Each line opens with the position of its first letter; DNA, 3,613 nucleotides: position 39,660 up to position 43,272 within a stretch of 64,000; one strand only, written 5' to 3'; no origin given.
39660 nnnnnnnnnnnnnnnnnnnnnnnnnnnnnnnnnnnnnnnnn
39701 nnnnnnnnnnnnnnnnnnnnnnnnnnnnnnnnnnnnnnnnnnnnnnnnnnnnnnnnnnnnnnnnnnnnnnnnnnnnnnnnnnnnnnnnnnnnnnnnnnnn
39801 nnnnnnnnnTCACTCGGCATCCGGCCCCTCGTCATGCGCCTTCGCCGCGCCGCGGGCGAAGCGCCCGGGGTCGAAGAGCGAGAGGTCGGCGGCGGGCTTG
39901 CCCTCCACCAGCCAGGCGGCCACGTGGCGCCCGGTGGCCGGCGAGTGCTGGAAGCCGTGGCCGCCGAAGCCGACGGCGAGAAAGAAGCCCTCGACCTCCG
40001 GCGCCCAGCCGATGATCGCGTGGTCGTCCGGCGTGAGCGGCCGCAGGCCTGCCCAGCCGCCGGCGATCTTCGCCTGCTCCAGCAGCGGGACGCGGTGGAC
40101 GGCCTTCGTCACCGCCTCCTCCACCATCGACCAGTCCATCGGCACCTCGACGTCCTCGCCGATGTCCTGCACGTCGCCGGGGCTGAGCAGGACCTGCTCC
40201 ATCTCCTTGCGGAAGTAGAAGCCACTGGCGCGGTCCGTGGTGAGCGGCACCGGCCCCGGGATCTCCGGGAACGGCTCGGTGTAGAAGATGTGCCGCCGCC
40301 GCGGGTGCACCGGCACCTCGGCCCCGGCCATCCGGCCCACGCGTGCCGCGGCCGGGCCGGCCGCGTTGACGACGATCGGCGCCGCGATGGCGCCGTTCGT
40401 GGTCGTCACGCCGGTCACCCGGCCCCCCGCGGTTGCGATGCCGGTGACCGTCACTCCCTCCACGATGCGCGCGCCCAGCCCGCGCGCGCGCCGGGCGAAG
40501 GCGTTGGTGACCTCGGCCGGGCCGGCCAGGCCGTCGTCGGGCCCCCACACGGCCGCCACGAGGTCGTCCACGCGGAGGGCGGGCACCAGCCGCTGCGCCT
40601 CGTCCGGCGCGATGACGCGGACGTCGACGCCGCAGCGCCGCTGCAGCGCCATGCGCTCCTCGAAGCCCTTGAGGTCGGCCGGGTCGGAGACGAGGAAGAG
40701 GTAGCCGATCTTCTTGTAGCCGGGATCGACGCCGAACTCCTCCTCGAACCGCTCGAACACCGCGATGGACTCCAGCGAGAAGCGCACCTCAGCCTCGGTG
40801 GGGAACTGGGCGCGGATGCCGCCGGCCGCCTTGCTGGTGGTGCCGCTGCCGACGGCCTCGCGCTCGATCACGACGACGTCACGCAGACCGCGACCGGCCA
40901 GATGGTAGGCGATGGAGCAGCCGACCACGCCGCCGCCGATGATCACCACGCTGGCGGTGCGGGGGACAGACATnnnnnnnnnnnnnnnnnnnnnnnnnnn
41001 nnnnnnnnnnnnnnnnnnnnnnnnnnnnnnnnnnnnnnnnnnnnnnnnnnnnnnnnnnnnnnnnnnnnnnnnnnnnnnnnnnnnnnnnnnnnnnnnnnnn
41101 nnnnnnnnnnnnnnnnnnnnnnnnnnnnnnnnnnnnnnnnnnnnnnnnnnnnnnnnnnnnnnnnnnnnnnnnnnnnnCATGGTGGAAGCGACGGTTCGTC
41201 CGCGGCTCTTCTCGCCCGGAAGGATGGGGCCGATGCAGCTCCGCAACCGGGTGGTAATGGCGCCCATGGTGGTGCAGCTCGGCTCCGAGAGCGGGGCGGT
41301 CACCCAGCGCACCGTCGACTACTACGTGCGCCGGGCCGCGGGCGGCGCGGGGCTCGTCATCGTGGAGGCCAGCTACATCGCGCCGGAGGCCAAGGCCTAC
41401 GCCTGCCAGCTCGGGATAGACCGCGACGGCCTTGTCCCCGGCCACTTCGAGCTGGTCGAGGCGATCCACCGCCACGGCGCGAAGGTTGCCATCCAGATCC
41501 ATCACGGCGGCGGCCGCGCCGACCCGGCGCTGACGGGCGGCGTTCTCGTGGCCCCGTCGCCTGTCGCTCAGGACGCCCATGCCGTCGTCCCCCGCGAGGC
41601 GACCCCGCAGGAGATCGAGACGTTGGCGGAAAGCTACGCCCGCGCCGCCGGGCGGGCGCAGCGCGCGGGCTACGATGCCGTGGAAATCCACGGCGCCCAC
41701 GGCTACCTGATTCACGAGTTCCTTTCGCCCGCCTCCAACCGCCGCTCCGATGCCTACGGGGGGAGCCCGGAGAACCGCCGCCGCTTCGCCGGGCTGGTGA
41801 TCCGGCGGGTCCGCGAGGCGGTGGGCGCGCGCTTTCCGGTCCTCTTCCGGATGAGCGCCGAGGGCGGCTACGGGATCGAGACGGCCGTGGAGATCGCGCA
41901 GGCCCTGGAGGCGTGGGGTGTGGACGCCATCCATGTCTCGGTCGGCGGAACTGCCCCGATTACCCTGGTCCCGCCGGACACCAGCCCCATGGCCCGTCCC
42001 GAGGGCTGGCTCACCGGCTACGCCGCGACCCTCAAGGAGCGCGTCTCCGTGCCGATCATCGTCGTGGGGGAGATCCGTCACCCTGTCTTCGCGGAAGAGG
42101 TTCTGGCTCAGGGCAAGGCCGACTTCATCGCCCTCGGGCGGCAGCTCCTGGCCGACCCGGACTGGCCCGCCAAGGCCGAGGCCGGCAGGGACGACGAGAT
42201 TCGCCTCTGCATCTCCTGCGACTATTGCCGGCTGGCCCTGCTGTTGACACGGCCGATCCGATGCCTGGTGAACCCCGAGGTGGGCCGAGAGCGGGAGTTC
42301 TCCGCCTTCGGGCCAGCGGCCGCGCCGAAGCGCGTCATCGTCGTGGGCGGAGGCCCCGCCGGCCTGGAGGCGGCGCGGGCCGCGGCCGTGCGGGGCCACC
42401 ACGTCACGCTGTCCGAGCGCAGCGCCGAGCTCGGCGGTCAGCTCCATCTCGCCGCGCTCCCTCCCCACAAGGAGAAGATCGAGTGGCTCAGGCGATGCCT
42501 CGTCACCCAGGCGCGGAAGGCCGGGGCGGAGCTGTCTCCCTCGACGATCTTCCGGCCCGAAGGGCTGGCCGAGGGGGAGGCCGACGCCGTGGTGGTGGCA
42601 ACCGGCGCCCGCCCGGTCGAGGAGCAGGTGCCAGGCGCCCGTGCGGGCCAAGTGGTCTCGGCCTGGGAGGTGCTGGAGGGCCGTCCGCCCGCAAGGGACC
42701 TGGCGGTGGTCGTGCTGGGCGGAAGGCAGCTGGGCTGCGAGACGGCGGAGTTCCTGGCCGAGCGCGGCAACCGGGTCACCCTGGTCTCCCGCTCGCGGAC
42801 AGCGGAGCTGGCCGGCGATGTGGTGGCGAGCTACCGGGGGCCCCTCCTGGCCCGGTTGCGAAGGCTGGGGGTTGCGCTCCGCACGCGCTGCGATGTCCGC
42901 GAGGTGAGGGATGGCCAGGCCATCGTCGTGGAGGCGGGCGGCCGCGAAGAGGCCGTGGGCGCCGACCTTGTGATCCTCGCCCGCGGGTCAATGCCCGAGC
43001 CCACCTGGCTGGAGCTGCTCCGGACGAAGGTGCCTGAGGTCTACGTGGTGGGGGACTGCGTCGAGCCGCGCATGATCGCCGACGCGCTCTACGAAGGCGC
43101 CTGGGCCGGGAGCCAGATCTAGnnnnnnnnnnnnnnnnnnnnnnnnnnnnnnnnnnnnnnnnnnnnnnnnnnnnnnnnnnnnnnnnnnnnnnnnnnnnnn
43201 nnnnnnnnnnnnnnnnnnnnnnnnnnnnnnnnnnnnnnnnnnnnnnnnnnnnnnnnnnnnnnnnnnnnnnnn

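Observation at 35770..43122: TAXI-TRAP transporter operon with DAO-family flavoenzyme and MR/MLE enolase, divergent from an OYE/4Fe-4S/FAD flavoprotein: candidate N-alkyl-amino-acid catabolic locus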

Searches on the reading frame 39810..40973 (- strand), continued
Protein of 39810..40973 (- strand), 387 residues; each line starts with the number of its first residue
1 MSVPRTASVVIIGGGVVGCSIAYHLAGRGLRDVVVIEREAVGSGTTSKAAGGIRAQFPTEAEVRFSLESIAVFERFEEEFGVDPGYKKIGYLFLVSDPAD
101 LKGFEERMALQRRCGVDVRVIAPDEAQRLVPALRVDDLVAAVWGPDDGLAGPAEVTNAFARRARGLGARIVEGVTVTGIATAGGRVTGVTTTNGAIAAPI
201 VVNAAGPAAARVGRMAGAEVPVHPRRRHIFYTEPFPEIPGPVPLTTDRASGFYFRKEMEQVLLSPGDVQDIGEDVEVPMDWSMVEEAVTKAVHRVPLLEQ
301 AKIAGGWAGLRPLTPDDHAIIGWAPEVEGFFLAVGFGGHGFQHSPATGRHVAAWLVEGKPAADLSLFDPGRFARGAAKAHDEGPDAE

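Call 88: get_annotated_region(hit=H8, flank=3500)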
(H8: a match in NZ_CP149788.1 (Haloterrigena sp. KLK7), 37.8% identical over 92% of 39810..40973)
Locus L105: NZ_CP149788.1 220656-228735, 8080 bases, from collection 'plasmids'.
description: Haloterrigena sp. KLK7 plasmid unnamed1, complete sequence
organism: Haloterrigena sp. KLK7 (NCBI taxid 3132747)
taxonomy: Archaea; Euryarchaeota; Halobacteria; Halobacteriales; Natrialbaceae; Haloterrigena; Haloterrigena sp. KLK7
host: -; source: cell culture,salt lake; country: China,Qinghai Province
typing (MOB-suite, as given by PLSDB): non-mobilizable
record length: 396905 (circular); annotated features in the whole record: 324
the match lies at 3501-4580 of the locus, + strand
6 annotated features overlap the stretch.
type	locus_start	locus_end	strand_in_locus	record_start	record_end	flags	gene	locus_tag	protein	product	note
CDS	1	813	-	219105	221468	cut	ppsA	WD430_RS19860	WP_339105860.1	phosphoenolpyruvate synthase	GO:0016310 - phosphorylation [Evidence IEA]; GO:0006090 - pyruvate metabolic process [Evidence IEA]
CDS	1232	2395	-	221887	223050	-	-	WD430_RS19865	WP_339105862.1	hypothetical protein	-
CDS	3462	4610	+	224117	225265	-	-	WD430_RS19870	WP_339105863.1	FAD-dependent oxidoreductase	-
CDS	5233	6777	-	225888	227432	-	-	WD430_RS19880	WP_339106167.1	hydantoinase/oxoprolinase family protein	-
CDS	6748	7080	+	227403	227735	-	-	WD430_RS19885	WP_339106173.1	hypothetical protein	-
CDS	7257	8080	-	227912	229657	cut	-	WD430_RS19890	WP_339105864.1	hydantoinase B/oxoprolinase family protein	-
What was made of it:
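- The same family lies beside a haloarchaeal DAO homologue (call 88).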

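Call 89: get_annotated_region(hit=H9, flank=3500)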
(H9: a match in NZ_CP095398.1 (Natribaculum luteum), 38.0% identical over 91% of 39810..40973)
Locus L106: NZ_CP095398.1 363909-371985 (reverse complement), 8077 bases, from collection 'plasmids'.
description: Natribaculum luteum strain IBRC-M 10912 plasmid unnamed1, complete sequence
organism: Natribaculum luteum (NCBI taxid 1586232)
taxonomy: Archaea; Euryarchaeota; Halobacteria; Halobacteriales; Natrialbaceae; Natribaculum; Natribaculum luteum
host: -; source: cell culture,brine; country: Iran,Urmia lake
typing (MOB-suite, as given by PLSDB): non-mobilizable
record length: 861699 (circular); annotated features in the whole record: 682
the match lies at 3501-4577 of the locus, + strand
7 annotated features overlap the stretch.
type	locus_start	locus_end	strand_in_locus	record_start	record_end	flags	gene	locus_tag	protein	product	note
CDS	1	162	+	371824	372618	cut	-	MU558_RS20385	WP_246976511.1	electron transfer flavoprotein subunit beta/FixA family protein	-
CDS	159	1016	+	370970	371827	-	-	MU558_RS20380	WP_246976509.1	electron transfer flavoprotein subunit alpha/FixB family protein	-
CDS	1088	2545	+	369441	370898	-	-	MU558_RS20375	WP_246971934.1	IS66 family transposase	-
CDS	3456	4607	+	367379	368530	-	-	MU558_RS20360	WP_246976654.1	FAD-dependent oxidoreductase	-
CDS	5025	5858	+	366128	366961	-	-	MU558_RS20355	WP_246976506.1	proline dehydrogenase family protein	-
CDS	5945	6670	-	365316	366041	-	-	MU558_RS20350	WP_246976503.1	helix-turn-helix domain-containing protein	-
CDS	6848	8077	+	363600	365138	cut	-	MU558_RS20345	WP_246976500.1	aldehyde dehydrogenase family protein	-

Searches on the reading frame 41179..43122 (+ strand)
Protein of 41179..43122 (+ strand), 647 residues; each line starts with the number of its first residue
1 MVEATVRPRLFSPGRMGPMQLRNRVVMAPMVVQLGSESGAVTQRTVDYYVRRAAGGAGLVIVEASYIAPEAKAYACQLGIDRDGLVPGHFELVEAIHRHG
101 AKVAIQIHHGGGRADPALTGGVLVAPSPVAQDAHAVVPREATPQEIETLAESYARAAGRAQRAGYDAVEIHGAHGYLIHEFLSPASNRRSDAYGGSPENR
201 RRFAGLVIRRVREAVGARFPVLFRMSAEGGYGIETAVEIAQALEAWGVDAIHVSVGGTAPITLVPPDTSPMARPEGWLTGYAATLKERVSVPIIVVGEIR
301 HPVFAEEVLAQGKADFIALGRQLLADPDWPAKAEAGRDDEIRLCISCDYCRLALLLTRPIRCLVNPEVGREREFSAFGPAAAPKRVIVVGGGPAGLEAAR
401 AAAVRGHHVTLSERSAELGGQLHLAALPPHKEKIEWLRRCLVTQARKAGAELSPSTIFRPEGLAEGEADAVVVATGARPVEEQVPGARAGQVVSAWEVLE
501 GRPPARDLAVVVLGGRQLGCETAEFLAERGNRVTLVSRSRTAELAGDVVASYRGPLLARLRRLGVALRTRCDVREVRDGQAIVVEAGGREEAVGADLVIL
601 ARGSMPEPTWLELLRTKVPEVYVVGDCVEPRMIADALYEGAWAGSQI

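Call 10: search_protein_families(library=pfam, proteins=[window:41179-43122:+])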
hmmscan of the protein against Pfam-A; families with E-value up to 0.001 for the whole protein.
window:41179-43122:+ (647 aa): 14 families
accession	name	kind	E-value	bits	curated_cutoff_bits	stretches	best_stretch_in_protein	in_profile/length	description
PF00724.26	Oxidored_FMN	-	1e-77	262.2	27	1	10-340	2-342/342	NADH:flavin oxidoreductase / NADH oxidase family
PF07992.20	Pyr_redox_2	-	4e-24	86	26.1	1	385-636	2-287/291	Pyridine nucleotide-disulphide oxidoreductase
PF00070.33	Pyr_redox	-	1.1e-13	52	22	2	510-581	2-71/82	Pyridine nucleotide-disulphide oxidoreductase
PF13738.12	Pyr_redox_3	-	9.6e-12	45.2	30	1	467-609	124-272/305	Pyridine nucleotide-disulphide oxidoreductase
PF01266.30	DAO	-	2.5e-09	37.6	27.9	1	385-421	1-38/353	FAD dependent oxidoreductase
PF03486.20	HI0933_like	-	2.5e-09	37.4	50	1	385-424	2-41/244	HI0933-like protein Rossmann domain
PF12831.13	FAD_oxidored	-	3.9e-09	36.7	27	1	386-429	2-45/416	FAD dependent oxidoreductase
PF13450.12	NAD_binding_8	-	2.1e-07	31.6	21.9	1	388-425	1-38/68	NAD(P)-binding Rossmann-like domain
PF13241.12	NAD_binding_7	-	7.5e-07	30.1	22.1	0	383-484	7-78/104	Putative NAD(P)-binding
PF01134.28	GIDA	-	9.4e-07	28.7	22.1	1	386-414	2-30/391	Glucose inhibited division protein A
PF00890.30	FAD_binding_2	-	5e-06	26.4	20.4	1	386-425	2-41/414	FAD binding domain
PF01207.24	Dus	-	3.1e-05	23.7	20.4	1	204-331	110-225/311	Dihydrouridine synthase (Dus)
PF01494.25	FAD_binding_3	-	8.8e-05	22.3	22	0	385-417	3-35/349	FAD binding domain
PF01262.27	AlaDh_PNT_C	-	0.00083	19.3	23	0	381-419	26-64/214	Alanine dehydrogenase/PNT, C-terminal domain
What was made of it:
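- Checked: The divergent gene 41179..43122 (+) has Oxidored_FMN plus Pyr_redox_2 domains (call 10).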

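Call 11: search_protein_families(library=ncbifam, proteins=[window:41179-43122:+])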
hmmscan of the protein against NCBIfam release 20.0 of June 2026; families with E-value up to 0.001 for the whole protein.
window:41179-43122:+ (647 aa): 77 families (the best 25 are shown)
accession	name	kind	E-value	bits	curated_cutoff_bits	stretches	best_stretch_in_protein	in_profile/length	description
TIGR03997.1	mycofact_OYE_2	equivalog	2.7e-148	495.2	793.15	1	9-646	1-644/645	mycofactocin system FadH/OYE family oxidoreductase 2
NF041087.1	bile_acid_BaiCD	equivalog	2.7e-132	442.1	825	1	9-646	3-641/642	bile acid Fe-S flavoenzyme BaiCD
NF045599.1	bili_reduct_long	exception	6.3e-130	434.4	750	1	11-641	2-635/641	bilirubin reductase, long form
NF010047.0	PRK13523.1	equivalog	4.9e-75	252.7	431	1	9-341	4-328/339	NADPH dehydrogenase NamA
TIGR03996.1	mycofact_OYE_1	hypoth_equivalog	5.6e-71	239.9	627.9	1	20-641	12-630/633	mycofactocin system FadH/OYE family oxidoreductase 1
NF045592.1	bili_reduct_N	equivalog_domain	9.7e-64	215.8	425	1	10-365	2-363/363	bilirubin reductase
NF006101.0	PRK08255.1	equivalog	8e-61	206.1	1078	1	5-336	394-733/768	bifunctional salicylyl-CoA 5-hydroxylase/oxidoreductase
NF007899.0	PRK10605.1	subfamily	2.7e-43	148.6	403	1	9-331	5-335/365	N-ethylmaleimide reductase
TIGR02053.1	MerA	equivalog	1.3e-19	70.6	454.45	1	467-618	129-280/465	mercury(II) reductase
TIGR01350.1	lipoamide_DH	equivalog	2.1e-16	59.7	408.8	1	467-638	131-320/461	dihydrolipoyl dehydrogenase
NF009410.0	PRK12771.1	subfamily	2.3e-15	56.2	516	1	380-544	135-306/566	NAD(P)-binding protein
NF004991.0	PRK06370.1-3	subfamily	8.5e-15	54.3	620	2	471-615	168-311/509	FAD-containing oxidoreductase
NF003585.0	PRK05249.1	equivalog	4.5e-13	48.6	465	2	467-611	138-278/464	Si-specific NAD(P)(+) transhydrogenase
TIGR01292.1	TRX_reduct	equivalog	3.4e-12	45.8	343.45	1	385-540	2-174/300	thioredoxin-disulfide reductase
NF004776.0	PRK06116.1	equivalog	7.3e-12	45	480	1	467-618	131-277/450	glutathione-disulfide reductase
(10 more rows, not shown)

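Call 15: search_solved_structures(query=window:41179-43122:+, max_evalue=1e-30)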
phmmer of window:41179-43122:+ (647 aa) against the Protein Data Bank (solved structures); distinct sequences matched with E-value up to 1e-30: 87 (the best 60 are shown).
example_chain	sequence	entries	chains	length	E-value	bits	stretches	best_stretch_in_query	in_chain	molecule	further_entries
6qkg_A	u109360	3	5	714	3.8e-90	306.4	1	9-644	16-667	NCR A | NCR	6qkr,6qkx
1ps9_A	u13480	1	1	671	2.1e-81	277.6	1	8-532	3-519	2,4-dienoyl-CoA reductase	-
3gr7_A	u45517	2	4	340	4.8e-60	207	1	9-334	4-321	NADPH dehydrogenase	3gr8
9iuv_A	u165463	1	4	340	4.9e-58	200.4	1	9-333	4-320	NADPH dehydrogenase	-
1z41_A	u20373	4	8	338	7.3e-58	199.8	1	9-335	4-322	Probable NADH-dependent flavin oxidoreductase yqjM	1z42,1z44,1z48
8x0j_A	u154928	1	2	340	2.2e-57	198.2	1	9-334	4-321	NADPH dehydrogenase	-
5ogt_A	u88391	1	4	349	7.8e-55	189.8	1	10-334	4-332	Chromate reductase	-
3krz_A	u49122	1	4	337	7.3e-54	186.6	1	12-339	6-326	NADH:flavin oxidoreductase/NADH oxidase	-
3kru_A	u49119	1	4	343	7.7e-54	186.5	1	12-339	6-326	NADH:flavin oxidoreductase/NADH oxidase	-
3hf3_A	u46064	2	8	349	1.3e-53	185.8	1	10-334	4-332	Chromate reductase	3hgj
8uaj_A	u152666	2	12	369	1.6e-53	185.5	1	9-334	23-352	NADPH dehydrogenase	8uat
5nux_A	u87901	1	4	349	2.1e-53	185.1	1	10-334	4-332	Chromate reductase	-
1djq_A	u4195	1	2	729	5.2e-53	183.8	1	10-542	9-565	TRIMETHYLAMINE DEHYDROGENASE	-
1djn_A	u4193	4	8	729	7.2e-53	183.3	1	10-542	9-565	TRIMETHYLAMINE DEHYDROGENASE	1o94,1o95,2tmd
6de6_A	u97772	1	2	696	7.8e-53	183.2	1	10-640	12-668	Histamine dehydrogenase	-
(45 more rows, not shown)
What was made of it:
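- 41179..43122 (+): Divergent OYE/4Fe-4S/FAD flavoprotein (647 aa), FadH/2-naphthoyl-CoA-reductase-like; judged NOT part of the module. PDB scores: 6qkg 306 bits, 1ps9 278 bits, TMADH 184 bits (call 15).
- On TMADH/StcD-type amine demethylase (divergent gene): TMADH 184 bits against NCR 306 and FadH 278 (call 15).
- Closest known: FadH 2,4-dienoyl-CoA reductase / 2-naphthoyl-CoA reductase. Same: 6qkg scores 306 bits and 1ps9 scores 278 bits (calls 10, 15).
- The OYE enzyme is closer to naphthoyl-CoA reductase and FadH than to TMADH (call 15).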
